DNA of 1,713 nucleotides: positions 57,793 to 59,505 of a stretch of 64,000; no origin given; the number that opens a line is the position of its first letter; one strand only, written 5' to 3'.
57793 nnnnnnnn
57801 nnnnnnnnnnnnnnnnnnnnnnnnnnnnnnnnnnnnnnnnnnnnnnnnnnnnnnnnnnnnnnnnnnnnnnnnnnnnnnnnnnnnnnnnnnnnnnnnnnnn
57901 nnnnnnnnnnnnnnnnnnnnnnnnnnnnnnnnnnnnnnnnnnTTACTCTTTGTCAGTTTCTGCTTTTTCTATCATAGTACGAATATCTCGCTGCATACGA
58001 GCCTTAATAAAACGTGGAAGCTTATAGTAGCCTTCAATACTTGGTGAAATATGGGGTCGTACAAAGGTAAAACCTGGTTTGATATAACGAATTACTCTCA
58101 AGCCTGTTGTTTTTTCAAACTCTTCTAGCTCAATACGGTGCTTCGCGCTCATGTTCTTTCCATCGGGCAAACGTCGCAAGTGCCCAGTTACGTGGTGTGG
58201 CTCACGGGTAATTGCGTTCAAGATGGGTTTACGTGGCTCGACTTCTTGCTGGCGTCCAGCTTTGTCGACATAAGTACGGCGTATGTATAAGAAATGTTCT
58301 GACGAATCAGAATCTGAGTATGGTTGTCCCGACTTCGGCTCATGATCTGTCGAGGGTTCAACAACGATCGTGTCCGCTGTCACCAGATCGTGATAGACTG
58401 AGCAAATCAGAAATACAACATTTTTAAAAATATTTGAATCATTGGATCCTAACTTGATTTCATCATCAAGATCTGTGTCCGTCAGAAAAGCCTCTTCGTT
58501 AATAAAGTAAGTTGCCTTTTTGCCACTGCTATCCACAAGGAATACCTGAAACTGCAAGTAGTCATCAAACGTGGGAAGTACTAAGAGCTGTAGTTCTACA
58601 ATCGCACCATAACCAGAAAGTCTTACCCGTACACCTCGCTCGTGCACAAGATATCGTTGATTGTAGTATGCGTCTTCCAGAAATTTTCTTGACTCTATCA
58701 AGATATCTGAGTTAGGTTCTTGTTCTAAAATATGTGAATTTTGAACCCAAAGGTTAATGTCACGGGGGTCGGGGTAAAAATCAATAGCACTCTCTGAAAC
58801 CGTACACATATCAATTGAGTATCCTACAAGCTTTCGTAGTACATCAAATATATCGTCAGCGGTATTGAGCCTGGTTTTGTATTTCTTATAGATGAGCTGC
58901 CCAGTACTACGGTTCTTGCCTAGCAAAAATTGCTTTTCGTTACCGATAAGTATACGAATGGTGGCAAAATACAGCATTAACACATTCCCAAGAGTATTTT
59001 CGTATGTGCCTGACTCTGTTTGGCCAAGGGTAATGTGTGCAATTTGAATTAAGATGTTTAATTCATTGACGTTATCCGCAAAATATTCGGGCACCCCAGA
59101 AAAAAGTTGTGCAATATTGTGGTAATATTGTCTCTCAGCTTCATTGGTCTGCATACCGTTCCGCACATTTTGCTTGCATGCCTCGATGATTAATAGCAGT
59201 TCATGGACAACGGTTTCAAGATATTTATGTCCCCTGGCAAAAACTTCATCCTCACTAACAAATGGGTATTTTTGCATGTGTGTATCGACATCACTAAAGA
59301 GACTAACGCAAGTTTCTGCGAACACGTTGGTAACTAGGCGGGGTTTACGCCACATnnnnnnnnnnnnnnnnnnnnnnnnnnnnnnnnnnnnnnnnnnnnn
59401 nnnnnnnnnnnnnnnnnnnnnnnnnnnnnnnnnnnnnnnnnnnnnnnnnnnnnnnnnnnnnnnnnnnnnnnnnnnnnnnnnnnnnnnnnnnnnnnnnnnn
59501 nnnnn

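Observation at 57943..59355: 471-aa orphan protein with no detectable family signature inside the S10-operon insertion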

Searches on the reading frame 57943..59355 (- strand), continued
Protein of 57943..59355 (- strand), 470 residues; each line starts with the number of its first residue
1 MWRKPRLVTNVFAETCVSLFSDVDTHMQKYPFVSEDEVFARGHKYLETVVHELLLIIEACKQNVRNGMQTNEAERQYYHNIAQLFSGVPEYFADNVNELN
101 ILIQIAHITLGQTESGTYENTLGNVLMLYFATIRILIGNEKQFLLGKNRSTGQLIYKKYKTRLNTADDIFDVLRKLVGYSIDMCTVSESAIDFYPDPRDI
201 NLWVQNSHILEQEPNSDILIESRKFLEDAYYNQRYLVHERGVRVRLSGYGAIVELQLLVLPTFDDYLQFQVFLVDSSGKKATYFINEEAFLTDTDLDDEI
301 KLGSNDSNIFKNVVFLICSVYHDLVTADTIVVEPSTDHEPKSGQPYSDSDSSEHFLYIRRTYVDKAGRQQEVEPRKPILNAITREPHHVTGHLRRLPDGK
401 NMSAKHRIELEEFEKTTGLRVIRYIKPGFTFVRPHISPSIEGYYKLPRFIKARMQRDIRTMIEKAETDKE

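Call 69: find_encoding_contigs(protein=P0160, flank=10000, max_places=1)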
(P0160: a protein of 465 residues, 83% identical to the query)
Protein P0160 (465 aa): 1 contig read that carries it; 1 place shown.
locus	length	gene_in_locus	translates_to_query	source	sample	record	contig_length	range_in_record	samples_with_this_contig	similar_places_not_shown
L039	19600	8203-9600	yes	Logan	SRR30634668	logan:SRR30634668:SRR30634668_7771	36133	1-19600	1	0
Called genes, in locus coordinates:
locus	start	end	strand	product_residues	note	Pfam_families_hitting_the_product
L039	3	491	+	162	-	?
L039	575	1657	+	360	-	PF17989:ALP_N, PF21522:MreB-like_C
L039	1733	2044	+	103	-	-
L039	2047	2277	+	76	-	-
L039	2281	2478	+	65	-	-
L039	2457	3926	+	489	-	PF20441:TerL_nuclease (weak)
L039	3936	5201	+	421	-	PF00145:DNA_methylase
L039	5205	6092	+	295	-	PF00929:RNase_T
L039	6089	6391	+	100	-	-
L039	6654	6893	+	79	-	-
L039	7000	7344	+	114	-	-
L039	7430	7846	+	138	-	-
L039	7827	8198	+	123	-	-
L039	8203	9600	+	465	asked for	-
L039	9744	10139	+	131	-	-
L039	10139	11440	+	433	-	PF05133:SPP1_portal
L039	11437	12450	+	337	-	PF04233:Phage_Mu_F (weak)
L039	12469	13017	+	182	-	PF06810:Phage_scaffold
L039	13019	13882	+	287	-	PF25209:Phage_capsid_4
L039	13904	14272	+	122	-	-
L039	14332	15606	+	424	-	PF13692:Glyco_trans_1_4, PF00534:Glycos_transf_1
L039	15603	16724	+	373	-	PF00266:Aminotran_5, PF01041:DegT_DnrJ_EryC1, PF00155:Aminotran_1_2, PF01053:Cys_Met_Meta_PP (weak), PF01212:Beta_elim_lyase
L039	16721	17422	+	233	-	-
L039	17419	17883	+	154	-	PF00132:Hexapep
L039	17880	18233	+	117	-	-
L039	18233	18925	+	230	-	PF13385:Laminin_G_3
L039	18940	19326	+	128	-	-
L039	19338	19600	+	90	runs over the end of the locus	-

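Call 70: find_encoding_contigs(protein=P0164, flank=10000, max_places=1)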
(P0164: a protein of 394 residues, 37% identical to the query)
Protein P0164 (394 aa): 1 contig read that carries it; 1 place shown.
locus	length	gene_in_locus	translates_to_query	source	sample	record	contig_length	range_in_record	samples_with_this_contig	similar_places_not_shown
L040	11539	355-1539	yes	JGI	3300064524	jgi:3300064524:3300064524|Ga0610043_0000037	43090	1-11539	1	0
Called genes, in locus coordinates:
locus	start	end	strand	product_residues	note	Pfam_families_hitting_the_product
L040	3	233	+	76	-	?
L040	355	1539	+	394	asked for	-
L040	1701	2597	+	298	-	-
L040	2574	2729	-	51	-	-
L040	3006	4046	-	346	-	-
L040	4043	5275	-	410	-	-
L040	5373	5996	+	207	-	PF01844:HNH, PF14279:HNH_5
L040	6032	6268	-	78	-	-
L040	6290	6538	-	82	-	-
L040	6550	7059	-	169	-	-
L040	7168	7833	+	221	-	PF01844:HNH, PF14279:HNH_5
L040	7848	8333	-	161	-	PF13240:Zn_Ribbon_1 (weak), PF16697:Yop-YscD_cpl (weak), PF00498:FHA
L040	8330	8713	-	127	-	-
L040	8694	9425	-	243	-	-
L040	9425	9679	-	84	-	-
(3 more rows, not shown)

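Call 90: search_protein_families(library=pfam, proteins=[P0115, P0057, P0108, P0109, P0127, P0131, P0151, P0154, L023:6549-8249:+], max_evalue=0.01)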
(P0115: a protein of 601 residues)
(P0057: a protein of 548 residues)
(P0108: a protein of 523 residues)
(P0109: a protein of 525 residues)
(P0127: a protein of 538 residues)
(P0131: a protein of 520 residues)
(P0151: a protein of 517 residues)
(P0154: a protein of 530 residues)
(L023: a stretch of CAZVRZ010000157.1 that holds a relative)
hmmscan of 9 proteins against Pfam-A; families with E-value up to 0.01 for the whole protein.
P0115 (601 aa): 0 families

P0057 (548 aa): 0 families

P0108 (523 aa): 0 families

P0109 (525 aa): 0 families

P0127 (538 aa): 0 families

P0131 (520 aa): 0 families

P0151 (517 aa): 0 families

P0154 (530 aa): 0 families

L023:6549-8249:+ (566 aa): 0 families

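Call 96: search_protein_families(library=pfam, proteins=[L014:6085-7041:+, L014:7547-8011:+, L014:10548-11054:-, L018:10257-10949:-, L019:8759-9436:+, L027:2664-3578:-, L027:5327-5878:-, L027:6866-7711:+, L032:10840-11331:-, L032:13009-14367:+], max_evalue=0.001)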
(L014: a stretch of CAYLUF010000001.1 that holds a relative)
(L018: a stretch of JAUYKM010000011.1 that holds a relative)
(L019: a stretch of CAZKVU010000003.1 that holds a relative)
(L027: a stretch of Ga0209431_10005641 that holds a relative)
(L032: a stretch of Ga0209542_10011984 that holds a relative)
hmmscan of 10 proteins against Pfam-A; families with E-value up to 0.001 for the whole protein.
L014:6085-7041:+ (318 aa): 0 families

L014:7547-8011:+ (154 aa): 0 families

L014:10548-11054:- (168 aa): 0 families

L018:10257-10949:- (230 aa): 5 families
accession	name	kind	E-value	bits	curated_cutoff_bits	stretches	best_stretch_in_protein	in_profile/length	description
PF14622.11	Ribonucleas_3_3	-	7.7e-38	130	35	1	20-147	2-125/128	Ribonuclease-III-like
PF00636.31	Ribonuclease_3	-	1.3e-24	87.4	27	1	44-134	1-102/102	Ribonuclease III domain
PF00035.32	dsrm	-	1.6e-15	57.8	23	1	162-228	1-66/66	Double-stranded RNA binding motif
PF14709.13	DND1_DSRM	-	2.6e-05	24.8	25.7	1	160-228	1-79/80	double strand RNA binding domain from DEAD END PROTEIN 1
PF22935.1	RM44_endonuclase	-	0.00011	22.7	27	1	17-128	17-138/139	Large ribosomal subunit protein mL44, endonuclease domain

L019:8759-9436:+ (225 aa): 0 families

L027:2664-3578:- (304 aa): 1 family
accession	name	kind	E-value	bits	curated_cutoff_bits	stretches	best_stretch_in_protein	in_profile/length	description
PF18760.7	ART-PolyVal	-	4.2e-05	24.8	31.2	0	82-287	6-125/140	ADP-Ribosyltransferase in polyvalent proteins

L027:5327-5878:- (183 aa): 0 families

L027:6866-7711:+ (281 aa): 0 families

L032:10840-11331:- (163 aa): 1 family
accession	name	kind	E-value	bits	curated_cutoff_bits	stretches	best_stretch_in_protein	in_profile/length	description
PF00293.34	NUDIX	-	1e-16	61.6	21.1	1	30-151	6-131/134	NUDIX domain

L032:13009-14367:+ (452 aa): 5 families
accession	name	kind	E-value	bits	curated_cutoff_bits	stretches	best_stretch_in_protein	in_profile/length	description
PF10996.14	Beta-Casp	-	3.7e-36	124.7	27.7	1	241-365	2-120/120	Beta-Casp domain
PF00753.33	Lactamase_B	-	1.9e-12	48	22.7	1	12-177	3-152/196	Metallo-beta-lactamase superfamily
PF07521.17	RMMBL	-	1.1e-10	41.8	21.6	1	379-428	2-48/63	Zn-dependent metallo-hydrolase RNA specificity domain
PF16661.11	Lactamase_B_6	-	5.5e-10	39.4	27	1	19-177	1-164/193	Metallo-beta-lactamase superfamily domain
PF12706.13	Lactamase_B_2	-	9.7e-10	38.8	27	1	49-207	25-172/200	Beta-lactamase superfamily domain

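Call 107: find_related_loci(query=A4, collection=viral_contigs, flank=10000)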
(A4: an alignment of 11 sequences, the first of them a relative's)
Query A4 (474 aa) in viral_contigs; peptide patterns used: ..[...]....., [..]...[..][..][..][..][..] (x = any residue, [..] = any of these).
11 stretches matched a pattern; 3 encode a relative of the query (tblastn E <= 1e-3); 3 distinct loci.
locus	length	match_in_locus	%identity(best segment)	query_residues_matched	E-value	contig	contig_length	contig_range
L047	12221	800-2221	100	1-474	0e+0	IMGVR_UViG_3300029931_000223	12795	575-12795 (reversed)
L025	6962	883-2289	100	6-474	0e+0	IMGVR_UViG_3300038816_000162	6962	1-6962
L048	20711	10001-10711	39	233-472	2e-45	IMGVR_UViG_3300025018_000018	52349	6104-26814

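Call 109: search_protein_families(library=phrogs, proteins=[L048:12-1055:+, L048:1048-1626:+, L048:5128-6567:+, L048:6569-7111:+, L048:7165-8130:+, L048:9046-9567:+, L048:11829-12689:-, L048:13112-13888:-, L048:14283-16052:-, L048:16036-19458:-], max_evalue=0.001)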
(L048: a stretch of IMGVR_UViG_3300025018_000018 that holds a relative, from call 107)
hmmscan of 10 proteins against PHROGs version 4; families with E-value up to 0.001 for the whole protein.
L048:12-1055:+ (347 aa): 0 families

L048:1048-1626:+ (192 aa): 0 families

L048:5128-6567:+ (479 aa): 6 families
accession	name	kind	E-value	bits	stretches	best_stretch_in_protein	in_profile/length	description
phrog_116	-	other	1.7e-56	193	1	1-477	206-494/779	DNA methyltransferase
phrog_5999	-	other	3.7e-20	73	1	1-88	1-91/109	DNA methyltransferase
phrog_363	-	other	7.3e-16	59.2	1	1-475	52-315/327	DNA methyltransferase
phrog_23072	-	other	3.2e-14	54.3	1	380-468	290-383/400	DNA methyltransferase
phrog_13621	-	unknown function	7.2e-07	30.1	1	417-471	46-107/121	-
phrog_29443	-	unknown function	2.4e-06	27.9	1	5-86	5-89/273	-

L048:6569-7111:+ (180 aa): 0 families

L048:7165-8130:+ (321 aa): 0 families

L048:9046-9567:+ (173 aa): 0 families

L048:11829-12689:- (286 aa): 0 families

L048:13112-13888:- (258 aa): 0 families

L048:14283-16052:- (589 aa): 1 family
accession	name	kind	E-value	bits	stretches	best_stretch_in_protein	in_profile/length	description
phrog_33012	-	unknown function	1.3e-16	60.3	2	405-449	34-78/1364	-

L048:16036-19458:- (1140 aa): 0 families

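Call 111: search_solved_structures(query=A4, max_evalue=10)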
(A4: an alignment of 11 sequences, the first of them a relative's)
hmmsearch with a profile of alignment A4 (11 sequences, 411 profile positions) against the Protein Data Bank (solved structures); distinct sequences matched with E-value up to 10: 2.
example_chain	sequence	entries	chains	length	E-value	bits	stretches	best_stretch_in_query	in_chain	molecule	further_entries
4x84_A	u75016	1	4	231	0.14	14.6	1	116-222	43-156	Ribose-5-phosphate isomerase A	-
8i7o_J2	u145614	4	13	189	2.1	10.8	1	190-256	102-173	Dual specificity phosphatase 21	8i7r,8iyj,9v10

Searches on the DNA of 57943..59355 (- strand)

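Call 123: search_rna_families(sources=[L002, L003, L027, L031, L032, L036, L012, L043], threshold=gathering)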
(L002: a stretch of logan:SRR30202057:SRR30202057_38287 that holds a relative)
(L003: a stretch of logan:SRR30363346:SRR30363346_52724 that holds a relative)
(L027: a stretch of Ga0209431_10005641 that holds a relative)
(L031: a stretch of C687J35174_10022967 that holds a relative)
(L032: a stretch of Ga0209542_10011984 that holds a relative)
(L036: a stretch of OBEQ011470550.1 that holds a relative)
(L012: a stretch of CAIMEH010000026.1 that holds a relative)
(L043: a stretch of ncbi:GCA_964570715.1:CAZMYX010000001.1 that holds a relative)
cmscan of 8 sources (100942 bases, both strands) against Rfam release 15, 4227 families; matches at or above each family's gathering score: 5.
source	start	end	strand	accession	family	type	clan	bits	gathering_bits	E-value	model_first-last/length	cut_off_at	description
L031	1996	2067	-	RF00005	tRNA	Gene; tRNA;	CL00001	72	29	1.4e-13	1-71/71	no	tRNA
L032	11583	11654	-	RF00005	tRNA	Gene; tRNA;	CL00001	72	29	1.4e-13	1-71/71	no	tRNA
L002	163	234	+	RF00005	tRNA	Gene; tRNA;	CL00001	70.5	29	3.5e-13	1-71/71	no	tRNA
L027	1382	1453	+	RF00005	tRNA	Gene; tRNA;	CL00001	70.5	29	3.5e-13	1-71/71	no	tRNA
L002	5114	5244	+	RF03000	LOOT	Gene; sRNA;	-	63.8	46.4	1.8e-09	1-121/121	no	LOOT RNA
